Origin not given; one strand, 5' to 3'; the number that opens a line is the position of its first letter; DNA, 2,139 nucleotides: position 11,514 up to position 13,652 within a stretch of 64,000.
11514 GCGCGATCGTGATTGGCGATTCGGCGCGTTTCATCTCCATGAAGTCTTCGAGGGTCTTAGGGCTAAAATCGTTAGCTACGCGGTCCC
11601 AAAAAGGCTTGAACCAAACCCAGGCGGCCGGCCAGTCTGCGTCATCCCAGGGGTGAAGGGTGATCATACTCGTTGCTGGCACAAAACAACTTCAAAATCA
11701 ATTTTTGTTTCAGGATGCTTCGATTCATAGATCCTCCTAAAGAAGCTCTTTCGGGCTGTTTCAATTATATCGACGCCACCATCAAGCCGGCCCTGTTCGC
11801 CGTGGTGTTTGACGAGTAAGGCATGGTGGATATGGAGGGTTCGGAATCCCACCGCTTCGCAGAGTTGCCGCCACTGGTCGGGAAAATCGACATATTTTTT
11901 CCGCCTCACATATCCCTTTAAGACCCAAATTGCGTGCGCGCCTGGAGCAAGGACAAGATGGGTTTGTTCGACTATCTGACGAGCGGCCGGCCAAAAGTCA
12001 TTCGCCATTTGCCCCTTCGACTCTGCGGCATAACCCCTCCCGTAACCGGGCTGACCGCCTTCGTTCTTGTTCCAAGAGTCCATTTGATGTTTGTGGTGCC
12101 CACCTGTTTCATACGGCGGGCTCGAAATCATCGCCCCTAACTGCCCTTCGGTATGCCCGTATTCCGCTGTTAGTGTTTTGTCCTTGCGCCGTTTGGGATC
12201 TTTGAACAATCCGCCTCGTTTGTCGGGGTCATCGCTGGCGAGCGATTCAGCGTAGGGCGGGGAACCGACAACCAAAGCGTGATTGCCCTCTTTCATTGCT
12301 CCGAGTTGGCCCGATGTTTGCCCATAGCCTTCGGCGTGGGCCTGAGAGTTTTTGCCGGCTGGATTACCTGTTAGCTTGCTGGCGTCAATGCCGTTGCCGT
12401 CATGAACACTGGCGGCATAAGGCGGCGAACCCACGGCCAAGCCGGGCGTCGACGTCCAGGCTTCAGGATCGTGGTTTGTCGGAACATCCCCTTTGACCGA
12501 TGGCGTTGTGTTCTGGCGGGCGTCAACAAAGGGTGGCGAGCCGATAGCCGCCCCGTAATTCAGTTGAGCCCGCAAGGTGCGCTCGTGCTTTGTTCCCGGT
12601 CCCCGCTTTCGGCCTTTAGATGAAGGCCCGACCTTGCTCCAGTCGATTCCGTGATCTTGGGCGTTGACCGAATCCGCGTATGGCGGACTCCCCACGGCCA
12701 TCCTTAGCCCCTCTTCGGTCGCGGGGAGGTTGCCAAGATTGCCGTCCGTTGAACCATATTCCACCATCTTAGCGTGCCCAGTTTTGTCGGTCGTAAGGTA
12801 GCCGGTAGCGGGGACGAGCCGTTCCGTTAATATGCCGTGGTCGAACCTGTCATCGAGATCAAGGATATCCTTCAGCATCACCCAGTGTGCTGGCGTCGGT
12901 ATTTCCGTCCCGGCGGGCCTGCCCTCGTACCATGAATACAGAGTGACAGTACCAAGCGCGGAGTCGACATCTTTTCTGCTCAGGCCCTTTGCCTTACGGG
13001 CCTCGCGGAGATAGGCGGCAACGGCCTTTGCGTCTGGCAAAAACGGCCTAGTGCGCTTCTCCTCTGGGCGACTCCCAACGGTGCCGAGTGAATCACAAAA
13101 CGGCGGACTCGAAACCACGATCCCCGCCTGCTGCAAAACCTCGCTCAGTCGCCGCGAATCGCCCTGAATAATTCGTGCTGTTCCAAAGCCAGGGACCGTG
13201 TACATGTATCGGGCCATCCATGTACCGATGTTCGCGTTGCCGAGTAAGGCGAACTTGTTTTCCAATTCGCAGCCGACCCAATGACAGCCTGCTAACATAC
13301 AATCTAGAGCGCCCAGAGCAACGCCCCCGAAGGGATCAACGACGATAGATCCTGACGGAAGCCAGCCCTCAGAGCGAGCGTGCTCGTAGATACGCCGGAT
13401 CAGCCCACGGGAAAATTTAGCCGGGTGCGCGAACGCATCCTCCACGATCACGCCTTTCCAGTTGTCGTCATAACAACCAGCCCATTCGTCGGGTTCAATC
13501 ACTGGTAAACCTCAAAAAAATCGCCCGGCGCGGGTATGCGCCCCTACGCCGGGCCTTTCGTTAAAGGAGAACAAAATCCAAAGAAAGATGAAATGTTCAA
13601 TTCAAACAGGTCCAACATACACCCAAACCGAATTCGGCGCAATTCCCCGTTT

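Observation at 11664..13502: DNA methyltransferase with six copies of the catalytic SPP(Y/F) motif (internal tandem expansion of motif IV)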

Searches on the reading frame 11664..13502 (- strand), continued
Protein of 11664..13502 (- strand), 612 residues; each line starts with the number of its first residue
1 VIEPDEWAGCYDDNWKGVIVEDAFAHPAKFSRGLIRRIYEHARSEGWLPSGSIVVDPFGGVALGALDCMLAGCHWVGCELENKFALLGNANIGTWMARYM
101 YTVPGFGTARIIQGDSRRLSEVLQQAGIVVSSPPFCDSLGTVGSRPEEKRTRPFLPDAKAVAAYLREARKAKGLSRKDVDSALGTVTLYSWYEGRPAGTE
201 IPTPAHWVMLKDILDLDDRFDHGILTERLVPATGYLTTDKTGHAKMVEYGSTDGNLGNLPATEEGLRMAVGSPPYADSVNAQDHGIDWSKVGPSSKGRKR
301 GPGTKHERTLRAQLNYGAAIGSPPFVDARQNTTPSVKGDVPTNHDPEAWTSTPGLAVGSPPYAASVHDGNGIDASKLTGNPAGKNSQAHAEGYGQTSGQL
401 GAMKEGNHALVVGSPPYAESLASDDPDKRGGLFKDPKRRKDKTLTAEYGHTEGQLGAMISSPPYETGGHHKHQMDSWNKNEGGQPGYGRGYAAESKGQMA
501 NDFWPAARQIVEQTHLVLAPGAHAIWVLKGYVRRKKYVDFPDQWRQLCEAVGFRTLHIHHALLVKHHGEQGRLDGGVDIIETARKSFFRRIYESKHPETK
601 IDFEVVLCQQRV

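Call 74: find_homologous_proteins(query=P0203, max_evalue=1e-10)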
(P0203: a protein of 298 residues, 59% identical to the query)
Query P0203 (298 aa): 728 proteins with E <= 1e-10 among 1610 candidates; the best 120 are listed.
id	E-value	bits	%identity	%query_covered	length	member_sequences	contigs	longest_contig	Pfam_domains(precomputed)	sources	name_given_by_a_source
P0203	2.5e-206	702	100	100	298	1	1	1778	PF01555.25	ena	-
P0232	2.2e-155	535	79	55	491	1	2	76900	PF01555.25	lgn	-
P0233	4.3e-146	504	73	61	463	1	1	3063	PF01555.25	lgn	-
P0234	8.0e-144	497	79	54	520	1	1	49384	PF01555.25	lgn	-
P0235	1.8e-135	469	71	55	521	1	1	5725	PF01555.25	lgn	-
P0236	2.7e-134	465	70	54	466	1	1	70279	PF01555.25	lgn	-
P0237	6.6e-134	464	80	45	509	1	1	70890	PF01555.25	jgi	jgi:hypothetical protein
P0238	1.4e-128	447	74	43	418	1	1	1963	PF01555.25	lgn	-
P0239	2.6e-123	429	75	44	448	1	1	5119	PF01555.25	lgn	-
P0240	3.9e-120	419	67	47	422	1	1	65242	PF01555.25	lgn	-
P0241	8.7e-119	414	71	46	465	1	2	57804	PF01555.25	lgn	-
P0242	2.2e-118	413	68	48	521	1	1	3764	PF01555.25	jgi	jgi:hypothetical protein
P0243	3.6e-118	412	66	50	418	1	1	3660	PF01555.25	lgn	-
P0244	1.8e-117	410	67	47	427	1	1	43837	PF01555.25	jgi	jgi:hypothetical protein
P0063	5.3e-116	405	66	47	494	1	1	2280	PF01555.25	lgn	-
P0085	2.7e-115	403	48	95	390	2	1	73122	PF01555.25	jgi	jgi:hypothetical protein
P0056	6.6e-115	402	66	48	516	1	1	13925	PF01555.25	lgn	-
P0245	1.1e-114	401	68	50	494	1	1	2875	PF01555.25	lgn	-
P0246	1.7e-113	397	49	96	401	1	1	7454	PF01555.25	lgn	-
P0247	4.2e-113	396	71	44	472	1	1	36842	PF01555.25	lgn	-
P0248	4.5e-113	396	72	46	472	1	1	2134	PF01555.25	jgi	jgi:hypothetical protein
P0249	3.1e-112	393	57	65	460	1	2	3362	PF01555.25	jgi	jgi:hypothetical protein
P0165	3.2e-112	393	49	72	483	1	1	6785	PF01555.25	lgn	-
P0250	6.4e-112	392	73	46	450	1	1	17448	PF01555.25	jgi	jgi:hypothetical protein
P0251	7.3e-112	392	52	96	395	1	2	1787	PF01555.25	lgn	-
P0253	9.3e-111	388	71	44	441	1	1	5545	PF01555.25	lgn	-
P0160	1.0e-110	388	76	44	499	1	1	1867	PF01555.25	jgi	jgi:hypothetical protein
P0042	1.3e-110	388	66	46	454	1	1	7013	PF01555.25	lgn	-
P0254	3.0e-110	386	71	46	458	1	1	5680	PF01555.25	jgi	jgi:hypothetical protein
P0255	1.2e-109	384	66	45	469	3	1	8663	PF01555.25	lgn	-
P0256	2.0e-109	384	70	45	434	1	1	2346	PF01555.25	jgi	jgi:hypothetical protein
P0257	2.4e-109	383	72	44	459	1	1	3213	PF01555.25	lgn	-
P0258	3.2e-108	380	62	54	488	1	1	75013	PF01555.25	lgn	-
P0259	4.4e-108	379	58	49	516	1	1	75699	PF01555.25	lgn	-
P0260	4.6e-107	376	68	46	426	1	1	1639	PF01555.25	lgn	-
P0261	2.2e-106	374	61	59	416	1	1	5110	PF01555.25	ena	-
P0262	5.0e-105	369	66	47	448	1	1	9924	PF01555.25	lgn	-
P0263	6.1e-105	369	73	43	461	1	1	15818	PF01555.25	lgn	-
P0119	1.5e-104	368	71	46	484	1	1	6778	PF01555.25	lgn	-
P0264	2.2e-104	367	68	46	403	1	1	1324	PF01555.25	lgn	-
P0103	2.4e-104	367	67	44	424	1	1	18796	PF01555.25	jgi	jgi:hypothetical protein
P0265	5.3e-104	366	66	48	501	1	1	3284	PF01555.25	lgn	-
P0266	7.2e-103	362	56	59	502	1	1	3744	PF01555.25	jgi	jgi:hypothetical protein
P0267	1.0e-102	362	66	46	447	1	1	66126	PF01555.25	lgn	-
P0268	2.4e-101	357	69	45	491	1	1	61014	PF01555.25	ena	-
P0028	2.5e-101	357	54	58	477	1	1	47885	PF01555.25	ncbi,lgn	-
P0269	2.1e-100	354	68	44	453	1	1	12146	PF01555.25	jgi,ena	-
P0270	4.8e-100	353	66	44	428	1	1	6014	PF01555.25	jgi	jgi:hypothetical protein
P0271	5.7e-100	353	69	47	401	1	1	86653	PF01555.25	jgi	jgi:hypothetical protein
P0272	8.1e-100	352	50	63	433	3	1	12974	PF01555.25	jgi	-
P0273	2.5e-99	351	59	53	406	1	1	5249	PF01555.25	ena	-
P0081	3.1e-99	350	64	54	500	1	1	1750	PF07669.18,PF01555.25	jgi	jgi:tRNA G10 N-methylase Trm11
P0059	8.5e-98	346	55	50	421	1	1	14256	PF01555.25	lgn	-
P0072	7.3e-97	342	62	46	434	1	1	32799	PF01555.25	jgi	jgi:hypothetical protein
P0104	8.8e-97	342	61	51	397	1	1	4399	PF01555.25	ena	-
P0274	1.4e-95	338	54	59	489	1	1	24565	PF01555.25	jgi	jgi:hypothetical protein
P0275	1.5e-95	338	54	56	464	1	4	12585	PF01555.25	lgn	-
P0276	3.9e-95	337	42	96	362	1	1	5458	PF01555.25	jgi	jgi:hypothetical protein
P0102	5.6e-95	336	47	61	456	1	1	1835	PF01555.25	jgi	jgi:hypothetical protein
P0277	7.4e-95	336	40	96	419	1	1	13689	PF01555.25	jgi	jgi:hypothetical protein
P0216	7.7e-95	336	55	57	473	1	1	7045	PF01555.25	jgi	jgi:hypothetical protein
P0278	1.8e-94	335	52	65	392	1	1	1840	PF01555.25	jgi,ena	-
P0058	2.0e-94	334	52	54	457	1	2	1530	PF01555.25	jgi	jgi:hypothetical protein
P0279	2.6e-94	334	52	60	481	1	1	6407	PF01555.25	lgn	-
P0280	3.8e-94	334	52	65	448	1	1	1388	PF01555.25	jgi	-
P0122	5.0e-94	333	61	44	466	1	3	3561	PF01555.25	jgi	-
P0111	4.8e-93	330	47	62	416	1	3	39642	PF01555.25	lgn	-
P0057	1.2e-92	329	42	96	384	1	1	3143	PF01555.25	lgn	-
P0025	1.9e-92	328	48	59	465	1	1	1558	PF01555.25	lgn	-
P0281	3.3e-92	327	60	43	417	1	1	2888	PF01555.25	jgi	jgi:hypothetical protein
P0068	7.0e-92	326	53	47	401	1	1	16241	PF01555.25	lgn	-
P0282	7.0e-92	326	60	44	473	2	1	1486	PF01555.25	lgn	-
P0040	3.0e-91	324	50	58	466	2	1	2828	PF01555.25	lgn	-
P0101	5.4e-91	323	52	60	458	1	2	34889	PF01555.25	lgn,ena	-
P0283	5.8e-91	323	59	44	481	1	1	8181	PF01555.25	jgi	jgi:hypothetical protein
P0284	1.2e-90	322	60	44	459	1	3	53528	PF01555.25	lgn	-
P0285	2.5e-90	321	60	47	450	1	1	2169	PF01555.25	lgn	-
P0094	2.9e-90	321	58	44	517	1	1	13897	PF01555.25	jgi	jgi:hypothetical protein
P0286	3.4e-90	321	52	97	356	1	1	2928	PF01555.25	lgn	-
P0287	3.5e-90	321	48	96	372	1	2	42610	PF01555.25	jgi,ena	-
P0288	4.2e-90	320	49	59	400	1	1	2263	PF01555.25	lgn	-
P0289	6.4e-90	320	57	46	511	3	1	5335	PF01555.25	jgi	jgi:hypothetical protein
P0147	9.0e-90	319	59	45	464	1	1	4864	PF01555.25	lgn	-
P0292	2.0e-89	318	57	47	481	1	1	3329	PF01555.25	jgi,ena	jgi:hypothetical protein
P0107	2.6e-89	318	60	46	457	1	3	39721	PF07669.18,PF01555.25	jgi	jgi:hypothetical protein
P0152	3.3e-89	317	45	96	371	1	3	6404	PF01555.25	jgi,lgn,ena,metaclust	metaclust:\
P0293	4.7e-89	317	49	59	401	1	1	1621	PF01555.25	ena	-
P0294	1.1e-88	316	71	38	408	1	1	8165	PF01555.25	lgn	-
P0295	1.2e-88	315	58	46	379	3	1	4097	PF01555.25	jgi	jgi:hypothetical protein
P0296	1.3e-88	315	54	60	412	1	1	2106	PF01555.25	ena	-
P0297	1.5e-88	315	56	50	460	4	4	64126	PF01555.25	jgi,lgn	jgi:hypothetical protein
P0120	1.6e-88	315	60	44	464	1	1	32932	PF01555.25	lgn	-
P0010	1.6e-88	315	47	59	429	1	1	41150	PF01555.25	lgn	-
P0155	2.7e-88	314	54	51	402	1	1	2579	PF01555.25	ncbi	-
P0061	4.0e-88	314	66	40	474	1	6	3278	PF01555.25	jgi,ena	jgi:tRNA1(Val) A37 N6-methylase TrmN6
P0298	4.1e-88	314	59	47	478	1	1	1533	PF01555.25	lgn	-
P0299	4.2e-88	314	61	47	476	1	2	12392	PF01555.25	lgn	-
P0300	4.5e-88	314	69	36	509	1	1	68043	PF01555.25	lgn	-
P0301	5.0e-88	313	61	44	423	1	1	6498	PF01555.25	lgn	-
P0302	5.6e-88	313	64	45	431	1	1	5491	PF01555.25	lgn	-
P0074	5.7e-88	313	48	59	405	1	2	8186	PF01555.25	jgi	jgi:hypothetical protein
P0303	5.9e-88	313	60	46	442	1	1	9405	PF01555.25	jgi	jgi:hypothetical protein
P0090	6.4e-88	313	54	51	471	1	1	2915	PF01555.25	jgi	-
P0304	7.1e-88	313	59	44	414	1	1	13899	PF01555.25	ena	-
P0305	8.2e-88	313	62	44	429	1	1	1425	PF01555.25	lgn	-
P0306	8.8e-88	313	46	96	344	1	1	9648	PF01555.25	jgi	jgi:hypothetical protein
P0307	9.7e-88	312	44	96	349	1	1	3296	PF01555.25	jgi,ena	-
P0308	2.1e-87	311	64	41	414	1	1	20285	PF01555.25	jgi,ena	jgi:hypothetical protein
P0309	2.3e-87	311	59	48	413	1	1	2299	PF01555.25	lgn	-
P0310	2.5e-87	311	47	96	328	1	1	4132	PF01555.25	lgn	-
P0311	2.6e-87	311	57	54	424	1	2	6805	PF07669.18,PF01555.25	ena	-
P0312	2.8e-87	311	45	61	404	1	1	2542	PF01555.25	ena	-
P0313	4.5e-87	310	61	44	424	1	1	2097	PF01555.25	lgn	-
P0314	5.1e-87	310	53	51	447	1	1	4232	PF01555.25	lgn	-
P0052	5.5e-87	310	58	44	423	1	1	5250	PF01555.25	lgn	-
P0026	7.7e-87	310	56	47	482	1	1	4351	PF01555.25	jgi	jgi:hypothetical protein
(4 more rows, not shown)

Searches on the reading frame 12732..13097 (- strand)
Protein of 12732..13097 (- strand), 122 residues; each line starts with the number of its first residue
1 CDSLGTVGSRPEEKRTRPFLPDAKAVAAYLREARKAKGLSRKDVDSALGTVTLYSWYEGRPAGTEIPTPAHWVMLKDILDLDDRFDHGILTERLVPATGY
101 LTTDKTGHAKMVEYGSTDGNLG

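Call 70: search_solved_structures(query=A3, max_evalue=5, show_alignments=2)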
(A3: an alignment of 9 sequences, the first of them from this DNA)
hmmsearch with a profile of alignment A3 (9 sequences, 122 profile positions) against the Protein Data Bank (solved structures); distinct sequences matched with E-value up to 5: 2.
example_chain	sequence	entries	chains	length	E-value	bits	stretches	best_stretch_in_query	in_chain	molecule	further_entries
8tac_A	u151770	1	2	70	0.006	20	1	19-80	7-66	DBP48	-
9vt3_A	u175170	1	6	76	0.21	15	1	26-81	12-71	Aca3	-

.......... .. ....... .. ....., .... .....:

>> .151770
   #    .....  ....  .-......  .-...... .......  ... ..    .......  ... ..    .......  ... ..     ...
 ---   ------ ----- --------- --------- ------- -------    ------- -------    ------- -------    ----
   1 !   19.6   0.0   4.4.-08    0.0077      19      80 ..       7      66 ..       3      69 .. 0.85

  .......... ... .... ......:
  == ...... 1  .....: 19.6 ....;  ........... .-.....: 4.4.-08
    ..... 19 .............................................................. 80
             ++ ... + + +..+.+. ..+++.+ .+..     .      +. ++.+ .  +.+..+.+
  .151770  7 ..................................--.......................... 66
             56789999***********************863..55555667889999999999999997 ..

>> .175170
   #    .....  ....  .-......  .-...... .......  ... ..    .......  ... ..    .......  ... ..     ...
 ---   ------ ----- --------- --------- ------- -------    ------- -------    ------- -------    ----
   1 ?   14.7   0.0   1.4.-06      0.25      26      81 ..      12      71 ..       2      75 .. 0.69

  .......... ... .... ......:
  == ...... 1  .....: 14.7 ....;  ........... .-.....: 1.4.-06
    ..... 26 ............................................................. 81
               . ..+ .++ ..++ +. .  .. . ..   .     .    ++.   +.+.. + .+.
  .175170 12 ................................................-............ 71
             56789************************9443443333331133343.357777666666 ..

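Call 71: search_protein_families(library=pfam, alignment_id=A3, max_evalue=0.1)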
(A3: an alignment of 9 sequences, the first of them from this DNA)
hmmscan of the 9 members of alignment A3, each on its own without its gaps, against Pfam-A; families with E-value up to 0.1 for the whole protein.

A. member 1, seq(122 aa): 3 families
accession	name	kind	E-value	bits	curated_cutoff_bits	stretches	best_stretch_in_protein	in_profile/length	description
PF13560.12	HTH_31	-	0.00053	20.7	27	1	26-83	2-58/64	Helix-turn-helix domain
PF01381.28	HTH_3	-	0.02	15.4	23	1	30-51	1-23/55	Helix-turn-helix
PF13413.12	HTH_25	-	0.047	13.9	24.6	1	29-48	1-20/62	Helix-turn-helix domain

B. families by the number of members that match (of 9 scanned): 5 families
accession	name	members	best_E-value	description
PF13560.12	HTH_31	7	9.4e-06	Helix-turn-helix domain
PF01381.28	HTH_3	5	0.00069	Helix-turn-helix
PF00157.23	Pou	2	0.0058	Pou domain - N-terminal to homeobox domain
PF09603.15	Fib_succ_major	2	0.01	Fibrobacter succinogenes major domain (Fib_succ_major)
PF13413.12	HTH_25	1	0.047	Helix-turn-helix domain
